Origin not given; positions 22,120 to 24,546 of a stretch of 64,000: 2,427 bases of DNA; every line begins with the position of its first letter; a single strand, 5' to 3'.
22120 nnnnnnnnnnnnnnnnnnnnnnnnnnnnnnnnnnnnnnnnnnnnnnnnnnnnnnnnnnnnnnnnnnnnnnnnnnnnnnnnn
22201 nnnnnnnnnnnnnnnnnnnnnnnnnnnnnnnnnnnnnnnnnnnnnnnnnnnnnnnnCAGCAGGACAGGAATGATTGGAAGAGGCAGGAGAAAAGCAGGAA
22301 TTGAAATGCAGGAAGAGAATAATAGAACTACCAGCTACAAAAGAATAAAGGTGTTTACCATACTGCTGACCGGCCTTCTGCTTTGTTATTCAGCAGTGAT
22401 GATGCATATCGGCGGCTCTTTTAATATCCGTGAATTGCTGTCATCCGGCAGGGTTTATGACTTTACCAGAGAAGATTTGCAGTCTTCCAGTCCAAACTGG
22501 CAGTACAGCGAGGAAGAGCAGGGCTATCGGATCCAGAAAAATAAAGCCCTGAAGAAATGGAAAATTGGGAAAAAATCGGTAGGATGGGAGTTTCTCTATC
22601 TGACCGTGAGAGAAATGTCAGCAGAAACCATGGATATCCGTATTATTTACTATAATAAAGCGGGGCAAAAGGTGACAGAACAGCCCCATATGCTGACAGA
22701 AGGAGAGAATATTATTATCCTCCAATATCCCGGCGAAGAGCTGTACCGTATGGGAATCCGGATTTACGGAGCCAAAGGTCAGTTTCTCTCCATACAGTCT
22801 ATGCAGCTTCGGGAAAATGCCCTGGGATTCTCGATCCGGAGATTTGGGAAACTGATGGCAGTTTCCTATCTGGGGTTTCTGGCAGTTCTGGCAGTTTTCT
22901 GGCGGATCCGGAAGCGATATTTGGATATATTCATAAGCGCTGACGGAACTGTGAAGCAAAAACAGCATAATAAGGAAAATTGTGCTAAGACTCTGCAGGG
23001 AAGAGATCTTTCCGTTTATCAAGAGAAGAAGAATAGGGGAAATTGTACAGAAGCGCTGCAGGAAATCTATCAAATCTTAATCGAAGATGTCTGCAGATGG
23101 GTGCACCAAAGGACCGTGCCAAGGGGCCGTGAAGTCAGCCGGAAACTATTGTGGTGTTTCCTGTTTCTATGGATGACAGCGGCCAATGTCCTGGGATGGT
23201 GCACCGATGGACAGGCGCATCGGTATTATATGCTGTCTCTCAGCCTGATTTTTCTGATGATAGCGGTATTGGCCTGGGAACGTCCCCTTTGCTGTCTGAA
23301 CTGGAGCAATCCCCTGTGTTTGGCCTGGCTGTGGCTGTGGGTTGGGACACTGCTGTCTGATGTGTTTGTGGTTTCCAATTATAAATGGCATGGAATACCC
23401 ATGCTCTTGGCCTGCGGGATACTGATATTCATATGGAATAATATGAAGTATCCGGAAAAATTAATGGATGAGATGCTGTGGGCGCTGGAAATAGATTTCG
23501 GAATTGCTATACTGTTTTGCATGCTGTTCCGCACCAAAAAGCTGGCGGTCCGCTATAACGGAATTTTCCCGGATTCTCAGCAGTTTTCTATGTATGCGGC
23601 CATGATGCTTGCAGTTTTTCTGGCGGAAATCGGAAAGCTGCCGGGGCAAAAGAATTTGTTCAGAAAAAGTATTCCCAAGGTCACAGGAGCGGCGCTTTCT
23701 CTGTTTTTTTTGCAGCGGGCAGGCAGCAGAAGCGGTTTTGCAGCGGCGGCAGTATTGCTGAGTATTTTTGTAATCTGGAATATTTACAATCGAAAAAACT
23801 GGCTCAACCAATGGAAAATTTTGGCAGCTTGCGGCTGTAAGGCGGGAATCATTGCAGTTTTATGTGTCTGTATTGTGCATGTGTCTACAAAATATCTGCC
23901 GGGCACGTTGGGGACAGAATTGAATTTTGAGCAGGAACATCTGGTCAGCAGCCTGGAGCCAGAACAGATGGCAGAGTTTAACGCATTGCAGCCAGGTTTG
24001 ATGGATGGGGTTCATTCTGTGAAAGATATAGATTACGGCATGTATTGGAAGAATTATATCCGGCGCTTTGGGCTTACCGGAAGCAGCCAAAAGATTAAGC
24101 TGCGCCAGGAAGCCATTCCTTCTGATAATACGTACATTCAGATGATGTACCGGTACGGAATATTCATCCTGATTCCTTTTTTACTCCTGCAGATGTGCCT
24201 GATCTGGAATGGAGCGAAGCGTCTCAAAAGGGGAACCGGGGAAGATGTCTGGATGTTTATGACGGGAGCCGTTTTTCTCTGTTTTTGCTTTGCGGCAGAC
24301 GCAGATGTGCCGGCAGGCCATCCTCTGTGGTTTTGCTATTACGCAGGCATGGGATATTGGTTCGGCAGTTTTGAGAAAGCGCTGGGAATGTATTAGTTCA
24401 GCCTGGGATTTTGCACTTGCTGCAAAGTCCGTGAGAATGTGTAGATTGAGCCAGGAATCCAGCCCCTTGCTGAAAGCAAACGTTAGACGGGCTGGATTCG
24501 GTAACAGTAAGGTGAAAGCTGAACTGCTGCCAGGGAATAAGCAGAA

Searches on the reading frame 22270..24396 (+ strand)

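Call 9: search_protein_families(library=pfam, proteins=[window:22270-24396:+], max_evalue=0.01)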
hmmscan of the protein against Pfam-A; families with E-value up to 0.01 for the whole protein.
window:22270-24396:+ (708 aa): 1 family
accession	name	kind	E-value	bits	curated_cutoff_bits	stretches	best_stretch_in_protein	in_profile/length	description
PF04932.20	Wzy_C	-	0.0012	19.1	31.7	1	474-542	3-62/149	O-Antigen ligase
